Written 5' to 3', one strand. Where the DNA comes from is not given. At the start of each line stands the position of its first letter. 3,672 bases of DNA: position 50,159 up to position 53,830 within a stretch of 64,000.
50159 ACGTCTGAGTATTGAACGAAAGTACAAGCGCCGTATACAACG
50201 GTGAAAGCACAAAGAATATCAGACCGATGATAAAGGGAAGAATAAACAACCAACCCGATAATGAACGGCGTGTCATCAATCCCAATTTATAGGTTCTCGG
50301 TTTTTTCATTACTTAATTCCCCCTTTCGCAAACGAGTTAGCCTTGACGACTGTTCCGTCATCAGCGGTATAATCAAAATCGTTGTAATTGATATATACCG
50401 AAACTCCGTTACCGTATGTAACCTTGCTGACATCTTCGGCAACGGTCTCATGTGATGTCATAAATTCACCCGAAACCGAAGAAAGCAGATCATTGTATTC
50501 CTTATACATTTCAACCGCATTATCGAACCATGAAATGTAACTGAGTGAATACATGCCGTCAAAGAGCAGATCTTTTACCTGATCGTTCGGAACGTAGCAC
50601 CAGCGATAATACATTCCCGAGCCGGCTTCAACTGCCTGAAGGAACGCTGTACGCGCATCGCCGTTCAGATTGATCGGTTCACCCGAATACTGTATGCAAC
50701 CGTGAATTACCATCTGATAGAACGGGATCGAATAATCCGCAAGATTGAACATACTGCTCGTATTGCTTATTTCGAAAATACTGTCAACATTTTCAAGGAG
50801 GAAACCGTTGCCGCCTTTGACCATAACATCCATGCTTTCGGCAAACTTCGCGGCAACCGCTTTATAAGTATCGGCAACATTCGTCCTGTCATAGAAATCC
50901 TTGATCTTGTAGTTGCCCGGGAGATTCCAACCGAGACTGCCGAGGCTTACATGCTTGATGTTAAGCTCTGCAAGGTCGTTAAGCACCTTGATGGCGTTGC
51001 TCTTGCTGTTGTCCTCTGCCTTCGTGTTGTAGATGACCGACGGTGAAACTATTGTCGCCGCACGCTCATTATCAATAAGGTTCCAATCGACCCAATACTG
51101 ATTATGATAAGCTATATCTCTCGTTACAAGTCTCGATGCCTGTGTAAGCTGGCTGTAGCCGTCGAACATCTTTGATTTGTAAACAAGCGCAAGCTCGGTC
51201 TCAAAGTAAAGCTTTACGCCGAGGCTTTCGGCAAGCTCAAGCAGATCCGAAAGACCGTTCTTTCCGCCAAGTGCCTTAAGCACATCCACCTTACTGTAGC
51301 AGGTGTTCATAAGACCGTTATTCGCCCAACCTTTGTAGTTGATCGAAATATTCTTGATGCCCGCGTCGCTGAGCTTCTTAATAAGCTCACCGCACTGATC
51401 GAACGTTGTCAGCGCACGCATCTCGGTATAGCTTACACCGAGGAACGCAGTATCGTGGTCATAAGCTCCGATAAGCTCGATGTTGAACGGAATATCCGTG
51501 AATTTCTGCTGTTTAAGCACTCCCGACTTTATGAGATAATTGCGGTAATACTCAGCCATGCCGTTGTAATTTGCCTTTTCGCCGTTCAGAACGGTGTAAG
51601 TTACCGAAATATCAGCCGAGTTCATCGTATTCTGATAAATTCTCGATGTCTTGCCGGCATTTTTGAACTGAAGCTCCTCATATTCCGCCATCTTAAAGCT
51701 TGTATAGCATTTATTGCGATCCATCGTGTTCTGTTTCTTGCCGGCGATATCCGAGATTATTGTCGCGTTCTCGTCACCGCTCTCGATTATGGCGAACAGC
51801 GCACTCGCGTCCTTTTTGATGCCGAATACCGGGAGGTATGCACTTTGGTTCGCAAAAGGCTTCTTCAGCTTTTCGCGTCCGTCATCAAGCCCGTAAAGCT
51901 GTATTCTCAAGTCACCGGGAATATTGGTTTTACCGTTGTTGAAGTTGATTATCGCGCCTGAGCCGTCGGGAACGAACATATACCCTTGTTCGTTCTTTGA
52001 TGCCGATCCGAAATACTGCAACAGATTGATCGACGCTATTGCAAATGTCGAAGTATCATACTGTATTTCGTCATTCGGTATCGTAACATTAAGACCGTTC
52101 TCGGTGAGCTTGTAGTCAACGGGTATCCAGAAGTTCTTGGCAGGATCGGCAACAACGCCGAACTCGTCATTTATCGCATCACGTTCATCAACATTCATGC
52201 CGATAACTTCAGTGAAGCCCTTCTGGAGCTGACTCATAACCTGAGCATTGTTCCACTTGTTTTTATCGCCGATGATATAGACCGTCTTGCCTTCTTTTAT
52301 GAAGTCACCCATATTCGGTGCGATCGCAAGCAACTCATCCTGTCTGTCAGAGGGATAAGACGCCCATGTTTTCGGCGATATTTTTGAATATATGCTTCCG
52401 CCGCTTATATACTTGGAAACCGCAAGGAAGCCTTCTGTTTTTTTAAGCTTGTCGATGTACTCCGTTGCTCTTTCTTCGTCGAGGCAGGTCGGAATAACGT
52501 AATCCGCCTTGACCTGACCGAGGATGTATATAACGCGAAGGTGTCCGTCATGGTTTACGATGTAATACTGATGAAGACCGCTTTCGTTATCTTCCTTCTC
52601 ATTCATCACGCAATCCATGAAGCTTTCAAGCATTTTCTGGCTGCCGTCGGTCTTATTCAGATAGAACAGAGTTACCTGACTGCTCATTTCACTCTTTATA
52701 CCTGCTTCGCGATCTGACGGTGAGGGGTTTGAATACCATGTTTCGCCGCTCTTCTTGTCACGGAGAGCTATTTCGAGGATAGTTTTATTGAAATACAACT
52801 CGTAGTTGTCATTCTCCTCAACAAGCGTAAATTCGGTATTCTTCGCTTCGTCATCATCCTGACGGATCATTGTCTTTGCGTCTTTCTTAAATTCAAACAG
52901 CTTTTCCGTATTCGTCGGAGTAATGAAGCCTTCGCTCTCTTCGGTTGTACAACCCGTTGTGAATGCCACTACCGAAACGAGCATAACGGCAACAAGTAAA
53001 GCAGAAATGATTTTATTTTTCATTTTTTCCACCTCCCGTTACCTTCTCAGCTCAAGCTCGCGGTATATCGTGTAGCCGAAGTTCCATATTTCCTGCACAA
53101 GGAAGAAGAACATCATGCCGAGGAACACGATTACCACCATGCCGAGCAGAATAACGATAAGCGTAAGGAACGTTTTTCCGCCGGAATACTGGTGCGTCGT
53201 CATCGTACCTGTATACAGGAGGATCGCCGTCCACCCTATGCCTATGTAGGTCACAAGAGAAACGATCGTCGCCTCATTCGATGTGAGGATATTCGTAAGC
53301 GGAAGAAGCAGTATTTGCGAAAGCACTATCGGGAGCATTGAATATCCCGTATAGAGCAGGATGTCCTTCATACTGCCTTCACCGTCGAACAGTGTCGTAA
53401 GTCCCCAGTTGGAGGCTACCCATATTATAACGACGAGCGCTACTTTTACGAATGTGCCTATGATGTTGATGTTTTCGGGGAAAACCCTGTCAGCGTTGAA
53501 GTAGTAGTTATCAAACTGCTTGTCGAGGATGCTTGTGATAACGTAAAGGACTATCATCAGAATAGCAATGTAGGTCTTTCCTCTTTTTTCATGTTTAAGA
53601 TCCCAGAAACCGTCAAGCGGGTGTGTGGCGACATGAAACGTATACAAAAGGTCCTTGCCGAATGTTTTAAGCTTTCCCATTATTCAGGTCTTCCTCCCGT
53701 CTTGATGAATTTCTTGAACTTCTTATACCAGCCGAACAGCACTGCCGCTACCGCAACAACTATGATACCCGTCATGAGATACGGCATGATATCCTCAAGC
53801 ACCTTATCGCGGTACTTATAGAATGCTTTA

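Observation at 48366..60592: Atypical ABC importer locus: giant binding protein, two permease pairs, no ATPase, plus NHL-repeat, Yip1-like and 904-aa lipoprotein genes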

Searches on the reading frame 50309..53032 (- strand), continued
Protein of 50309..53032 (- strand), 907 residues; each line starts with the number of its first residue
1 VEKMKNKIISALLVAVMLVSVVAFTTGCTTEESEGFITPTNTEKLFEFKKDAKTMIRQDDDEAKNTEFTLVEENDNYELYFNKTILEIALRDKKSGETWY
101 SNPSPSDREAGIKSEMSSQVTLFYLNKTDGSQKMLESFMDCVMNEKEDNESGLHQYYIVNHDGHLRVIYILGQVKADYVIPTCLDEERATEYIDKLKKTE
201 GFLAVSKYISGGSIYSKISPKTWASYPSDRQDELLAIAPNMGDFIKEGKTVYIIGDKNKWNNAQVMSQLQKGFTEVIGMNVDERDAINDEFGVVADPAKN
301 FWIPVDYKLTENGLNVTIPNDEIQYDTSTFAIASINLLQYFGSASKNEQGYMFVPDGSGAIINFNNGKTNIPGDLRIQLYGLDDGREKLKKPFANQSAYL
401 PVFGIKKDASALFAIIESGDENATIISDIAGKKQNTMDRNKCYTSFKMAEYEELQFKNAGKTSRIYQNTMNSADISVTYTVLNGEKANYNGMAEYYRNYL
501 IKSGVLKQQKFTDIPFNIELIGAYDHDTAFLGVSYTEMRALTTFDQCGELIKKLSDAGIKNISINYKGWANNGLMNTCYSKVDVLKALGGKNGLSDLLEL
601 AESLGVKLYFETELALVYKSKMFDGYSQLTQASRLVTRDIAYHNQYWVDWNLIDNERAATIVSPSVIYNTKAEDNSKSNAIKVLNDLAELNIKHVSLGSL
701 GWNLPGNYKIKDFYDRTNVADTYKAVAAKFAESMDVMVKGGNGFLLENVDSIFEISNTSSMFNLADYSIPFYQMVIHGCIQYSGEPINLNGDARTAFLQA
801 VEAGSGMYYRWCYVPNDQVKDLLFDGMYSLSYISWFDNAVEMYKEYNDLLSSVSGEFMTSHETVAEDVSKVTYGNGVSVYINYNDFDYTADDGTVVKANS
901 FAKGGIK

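Call 73: search_protein_families(library=pfam, proteins=[L046:28-1116:+, L046:876-3341:+, L046:3536-4816:+, L046:4941-7610:+, L046:7382-9760:+, L046:14620-17796:+, L046:17643-20591:+], max_evalue=0.001)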
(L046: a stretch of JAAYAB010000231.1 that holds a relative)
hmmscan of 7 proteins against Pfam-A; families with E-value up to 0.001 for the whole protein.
L046:28-1116:+ (362 aa): 4 families
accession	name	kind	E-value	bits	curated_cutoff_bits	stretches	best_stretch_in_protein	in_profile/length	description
PF17389.8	Bac_rhamnosid6H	-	1.2e-11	44.9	24.5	1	3-269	60-333/339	Bacterial alpha-L-rhamnosidase 6 hairpin glycosidase domain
PF22422.2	MGH1-like_GH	-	1.7e-06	28.3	27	1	63-168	111-227/356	Mannosylglycerate hydrolase MGH1-like glycoside hydrolase domain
PF17390.7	Bac_rhamnosid_C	-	6.8e-06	26.2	22.1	1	277-335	1-60/78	Bacterial alpha-L-rhamnosidase C-terminal domain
PF01204.24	Trehalase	-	0.00044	19.7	21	1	126-167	319-360/512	Trehalase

L046:876-3341:+ (821 aa): 2 families
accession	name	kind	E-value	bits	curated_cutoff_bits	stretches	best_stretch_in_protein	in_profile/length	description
PF22422.2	MGH1-like_GH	-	4.3e-09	36.9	27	1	395-500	1-109/356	Mannosylglycerate hydrolase MGH1-like glycoside hydrolase domain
PF17389.8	Bac_rhamnosid6H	-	6.3e-05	22.9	24.5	0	437-574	80-222/339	Bacterial alpha-L-rhamnosidase 6 hairpin glycosidase domain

L046:3536-4816:+ (426 aa): 1 family
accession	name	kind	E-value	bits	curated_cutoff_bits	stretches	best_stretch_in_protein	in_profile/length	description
PF01547.30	SBP_bac_1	-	1.6e-08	35.4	26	1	49-340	14-299/307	Bacterial extracellular solute-binding protein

L046:4941-7610:+ (889 aa): 5 families
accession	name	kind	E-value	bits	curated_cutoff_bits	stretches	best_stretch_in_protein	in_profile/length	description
PF17389.8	Bac_rhamnosid6H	-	1.5e-117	393.2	24.5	1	439-776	1-339/339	Bacterial alpha-L-rhamnosidase 6 hairpin glycosidase domain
PF08531.16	Bac_rhamnosid_N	-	2.7e-58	197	25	1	157-327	1-172/172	Alpha-L-rhamnosidase N-terminal domain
PF25788.1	Ig_Rha78A_N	-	3e-37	127.5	27.4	1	8-118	1-105/105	Rha78A-like, N-terminal immunoglobulin domain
PF05592.18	Bac_rhamnosid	-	5.4e-26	90.9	22.2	1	336-421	2-87/102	Bacterial alpha-L-rhamnosidase concanavalin-like domain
PF17390.7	Bac_rhamnosid_C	-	3.9e-17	62.3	22.1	1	778-852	1-75/78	Bacterial alpha-L-rhamnosidase C-terminal domain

L046:7382-9760:+ (792 aa): 3 families
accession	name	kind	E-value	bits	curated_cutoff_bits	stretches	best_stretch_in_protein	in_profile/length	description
PF01436.27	NHL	-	2e-12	46.9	20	1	199-225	1-27/28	NHL repeat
PF04893.22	Yip1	-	1.4e-11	45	28.6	1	598-766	3-171/173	Yip1 domain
PF08450.18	SGL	-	3.1e-06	27.4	26.3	1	158-239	142-223/246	SMP-30/Gluconolactonase/LRE-like region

L046:14620-17796:+ (1058 aa): 3 families
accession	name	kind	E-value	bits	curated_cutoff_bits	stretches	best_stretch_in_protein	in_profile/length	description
PF17132.9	Glyco_hydro_106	-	5.2e-28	98.4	29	2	280-723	313-738/743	alpha-L-rhamnosidase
PF02837.24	Glyco_hydro_2_N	-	8.6e-07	29.5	28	1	959-1029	60-134/169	Glycosyl hydrolases family 2, sugar binding domain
PF22666.2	Glyco_hydro_2_N2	-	4e-05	24.2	27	1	966-1033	50-122/167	Glycosyl hydrolase 2 galactose-binding domain-like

L046:17643-20591:+ (982 aa): 5 families
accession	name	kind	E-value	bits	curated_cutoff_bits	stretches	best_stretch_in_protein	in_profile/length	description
PF17389.8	Bac_rhamnosid6H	-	2.3e-90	303.7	24.5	1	509-847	3-338/339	Bacterial alpha-L-rhamnosidase 6 hairpin glycosidase domain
PF08531.16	Bac_rhamnosid_N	-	1.2e-55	188.4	25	1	227-392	2-171/172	Alpha-L-rhamnosidase N-terminal domain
PF25788.1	Ig_Rha78A_N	-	1.9e-36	124.9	27.4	1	62-171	1-104/105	Rha78A-like, N-terminal immunoglobulin domain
PF05592.18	Bac_rhamnosid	-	1.4e-30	105.6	22.2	1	404-503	4-102/102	Bacterial alpha-L-rhamnosidase concanavalin-like domain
PF17390.7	Bac_rhamnosid_C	-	8.3e-15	54.8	22.1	1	850-923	1-67/78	Bacterial alpha-L-rhamnosidase C-terminal domain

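Call 83: search_solved_structures(query=L021:1368-2783:+, max_evalue=0.001)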
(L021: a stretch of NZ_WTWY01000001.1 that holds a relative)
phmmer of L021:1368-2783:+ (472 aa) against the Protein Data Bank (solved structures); distinct sequences matched with E-value up to 0.001: 1.
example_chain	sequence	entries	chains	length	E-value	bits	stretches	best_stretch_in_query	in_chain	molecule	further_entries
6rjy_A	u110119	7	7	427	5.7e-13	51.9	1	108-306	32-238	Arabino-oligosaccharids-binding protein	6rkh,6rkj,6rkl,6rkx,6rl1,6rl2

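Call 84: search_solved_structures(query=L023:1436-2848:+, max_evalue=0.001)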
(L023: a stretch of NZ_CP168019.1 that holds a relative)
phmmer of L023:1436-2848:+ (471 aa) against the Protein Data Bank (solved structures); distinct sequences matched with E-value up to 0.001: 7.
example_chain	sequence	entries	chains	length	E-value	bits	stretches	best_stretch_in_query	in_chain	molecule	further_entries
6rjy_A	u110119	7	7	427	4.1e-17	65.4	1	105-360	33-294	Arabino-oligosaccharids-binding protein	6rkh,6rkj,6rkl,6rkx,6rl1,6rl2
8art_A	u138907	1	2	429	5.5e-09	38.6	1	80-338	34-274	Putative secreted maltose-binding protein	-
4r9f_A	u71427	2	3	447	6.7e-09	38.3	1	128-395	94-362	MBP1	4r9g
3k01_A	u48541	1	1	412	1.1e-06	31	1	85-354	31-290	Acarbose/maltose binding protein GacH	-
3jzj_A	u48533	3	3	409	1.3e-06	30.8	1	85-354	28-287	Acarbose/maltose binding protein GacH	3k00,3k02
6dtu_A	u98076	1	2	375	0.00042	22.5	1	103-353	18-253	maltose-binding protein MalE1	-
2gha_A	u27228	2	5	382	0.00045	22.4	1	103-353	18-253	maltose ABC transporter, periplasmic maltose-binding protein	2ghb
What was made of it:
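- Closest known: MsmX/MsmK-dependent CUT1 sugar ABC importers of Firmicutes. Same: The ordinary ~470-aa SBP of relatives is closest in the PDB to the arabino-oligosaccharide binder 6rjy (call 83, call 84).
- Tried and rejected: PDB searches with the ordinary SBPs of xylan-type and mannan-type loci did not separate their specificities; both are nearest to the arabino-oligosaccharide binder 6rjy (call 83, call 84).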

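Call 88: find_encoding_contigs(protein=P0335, flank=9000, max_places=1)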
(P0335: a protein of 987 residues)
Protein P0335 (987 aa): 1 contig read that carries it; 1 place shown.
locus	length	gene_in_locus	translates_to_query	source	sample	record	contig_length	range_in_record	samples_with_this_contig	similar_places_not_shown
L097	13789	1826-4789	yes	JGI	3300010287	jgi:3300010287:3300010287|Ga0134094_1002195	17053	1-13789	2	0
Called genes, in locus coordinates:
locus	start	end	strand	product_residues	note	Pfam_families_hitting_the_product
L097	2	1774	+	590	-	?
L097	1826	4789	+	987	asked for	PF18952:DUF5696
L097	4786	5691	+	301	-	PF00528:BPD_transp_1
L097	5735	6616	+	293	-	PF00528:BPD_transp_1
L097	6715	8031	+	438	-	PF01547:SBP_bac_1, PF13416:SBP_bac_8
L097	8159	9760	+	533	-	-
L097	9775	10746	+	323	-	PF08950:DUF1861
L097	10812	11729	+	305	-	PF04041:Glyco_hydro_130, PF00251:Glyco_hydro_32N (faint), PF04616:Glyco_hydro_43 (faint)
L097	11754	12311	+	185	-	-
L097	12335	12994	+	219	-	PF00657:Lipase_GDSL, PF13472:Lipase_GDSL_2, PF25182:NonGDSL (faint)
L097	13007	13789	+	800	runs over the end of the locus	-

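Call 89: find_encoding_contigs(protein=P0233, flank=9000, max_places=1)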
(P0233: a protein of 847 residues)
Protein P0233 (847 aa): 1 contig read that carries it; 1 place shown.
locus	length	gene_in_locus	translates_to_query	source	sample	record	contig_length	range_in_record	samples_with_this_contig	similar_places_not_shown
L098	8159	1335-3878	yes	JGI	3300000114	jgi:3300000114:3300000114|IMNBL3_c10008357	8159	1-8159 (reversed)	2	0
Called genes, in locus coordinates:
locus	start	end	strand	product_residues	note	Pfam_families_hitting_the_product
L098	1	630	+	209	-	?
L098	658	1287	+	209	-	PF04893:Yip1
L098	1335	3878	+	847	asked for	PF18952:DUF5696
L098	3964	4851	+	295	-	PF00528:BPD_transp_1 (weak)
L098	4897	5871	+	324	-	PF00528:BPD_transp_1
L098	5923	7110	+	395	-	-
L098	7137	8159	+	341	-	?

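Call 90: find_encoding_contigs(protein=P0261, flank=9000, max_places=1)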
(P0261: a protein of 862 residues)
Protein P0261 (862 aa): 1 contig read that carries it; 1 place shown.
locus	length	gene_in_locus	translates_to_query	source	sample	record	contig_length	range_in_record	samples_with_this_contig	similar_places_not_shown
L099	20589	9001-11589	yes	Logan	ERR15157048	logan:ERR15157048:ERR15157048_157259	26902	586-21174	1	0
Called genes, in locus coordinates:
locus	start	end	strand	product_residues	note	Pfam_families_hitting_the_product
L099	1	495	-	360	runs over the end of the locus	?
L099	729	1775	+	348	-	PF00356:LacI, PF00532:Peripla_BP_1, PF13407:Peripla_BP_4, PF13377:Peripla_BP_3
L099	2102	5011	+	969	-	PF01547:SBP_bac_1, PF13416:SBP_bac_8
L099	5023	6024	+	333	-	PF00528:BPD_transp_1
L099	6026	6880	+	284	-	PF00528:BPD_transp_1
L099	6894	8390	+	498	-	PF08450:SGL (faint), PF01436:NHL (weak)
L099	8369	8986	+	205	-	PF04893:Yip1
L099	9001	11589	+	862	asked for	PF18952:DUF5696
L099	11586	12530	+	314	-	PF00528:BPD_transp_1 (weak)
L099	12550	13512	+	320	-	PF00528:BPD_transp_1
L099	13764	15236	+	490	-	PF01547:SBP_bac_1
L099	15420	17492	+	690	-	PF07944:Beta-AFase-like_GH127_cat, PF20736:Glyco_hydro127M, PF20737:Glyco_hydro127C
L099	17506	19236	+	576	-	PF01301:Glyco_hydro_35, PF02449:Glyco_hydro_42 (weak), PF21317:BetaGal_ABD_1, PF21467:BetaGal_gal-bd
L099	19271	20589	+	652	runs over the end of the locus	PF04616:Glyco_hydro_43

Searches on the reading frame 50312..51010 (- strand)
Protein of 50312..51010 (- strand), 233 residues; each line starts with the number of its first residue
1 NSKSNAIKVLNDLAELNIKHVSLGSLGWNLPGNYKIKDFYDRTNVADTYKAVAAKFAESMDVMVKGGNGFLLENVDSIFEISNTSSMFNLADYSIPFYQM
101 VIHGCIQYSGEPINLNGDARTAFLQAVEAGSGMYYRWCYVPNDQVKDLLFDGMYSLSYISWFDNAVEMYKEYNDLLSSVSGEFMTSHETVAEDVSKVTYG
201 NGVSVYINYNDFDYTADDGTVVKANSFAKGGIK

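Call 43: search_solved_structures(query=A3, max_evalue=10, show_alignments=4)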
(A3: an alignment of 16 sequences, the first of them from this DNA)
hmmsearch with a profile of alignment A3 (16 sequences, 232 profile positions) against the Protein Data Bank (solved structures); distinct sequences matched with E-value up to 10: 2.
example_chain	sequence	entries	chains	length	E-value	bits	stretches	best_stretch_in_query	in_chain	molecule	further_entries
3pxu_A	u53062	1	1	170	0.95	12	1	39-87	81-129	Phosphopantetheine adenylyltransferase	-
3k9w_A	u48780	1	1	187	1.1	11.8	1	40-87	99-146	Phosphopantetheine adenylyltransferase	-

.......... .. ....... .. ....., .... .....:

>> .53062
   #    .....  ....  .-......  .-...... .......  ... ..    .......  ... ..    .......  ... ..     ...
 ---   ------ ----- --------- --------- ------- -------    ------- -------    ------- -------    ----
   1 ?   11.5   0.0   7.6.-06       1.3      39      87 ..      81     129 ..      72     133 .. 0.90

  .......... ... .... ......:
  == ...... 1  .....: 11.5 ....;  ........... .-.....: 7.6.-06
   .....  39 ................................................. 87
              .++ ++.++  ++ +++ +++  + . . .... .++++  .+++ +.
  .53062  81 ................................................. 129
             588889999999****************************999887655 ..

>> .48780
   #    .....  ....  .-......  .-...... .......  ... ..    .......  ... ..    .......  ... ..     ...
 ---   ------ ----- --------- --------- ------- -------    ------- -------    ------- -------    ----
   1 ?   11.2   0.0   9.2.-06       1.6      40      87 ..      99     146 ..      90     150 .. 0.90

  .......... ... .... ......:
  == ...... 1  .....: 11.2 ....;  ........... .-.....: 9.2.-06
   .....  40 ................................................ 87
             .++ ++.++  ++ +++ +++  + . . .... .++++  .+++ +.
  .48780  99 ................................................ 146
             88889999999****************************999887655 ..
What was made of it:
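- Tried and rejected: A sub-profile of the barrel's C-terminal half (A3) against the PDB, meant to map catalytic residues, gave only chance hits (call 43).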

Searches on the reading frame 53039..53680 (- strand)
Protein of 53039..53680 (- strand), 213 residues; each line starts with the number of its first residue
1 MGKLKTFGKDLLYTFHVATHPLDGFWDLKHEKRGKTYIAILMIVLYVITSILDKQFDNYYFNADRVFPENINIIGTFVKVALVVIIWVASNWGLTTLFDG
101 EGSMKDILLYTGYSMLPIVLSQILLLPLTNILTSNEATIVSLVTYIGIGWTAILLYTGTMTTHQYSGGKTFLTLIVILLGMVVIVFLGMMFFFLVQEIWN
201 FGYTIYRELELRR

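Call 3: search_protein_families(library=pfam, proteins=[window:53039-53680:-], max_evalue=0.01)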
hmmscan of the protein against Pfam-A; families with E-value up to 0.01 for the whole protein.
window:53039-53680:- (213 aa): 1 family
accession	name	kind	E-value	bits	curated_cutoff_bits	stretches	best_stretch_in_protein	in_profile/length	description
PF04893.22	Yip1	-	1e-18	68.3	28.6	1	16-186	2-172/173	Yip1 domain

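Call 6: search_protein_families(library=ncbifam, proteins=[window:53039-53680:-], max_evalue=0.01)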
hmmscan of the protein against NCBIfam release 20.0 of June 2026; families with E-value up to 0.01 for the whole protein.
window:53039-53680:- (213 aa): 0 families
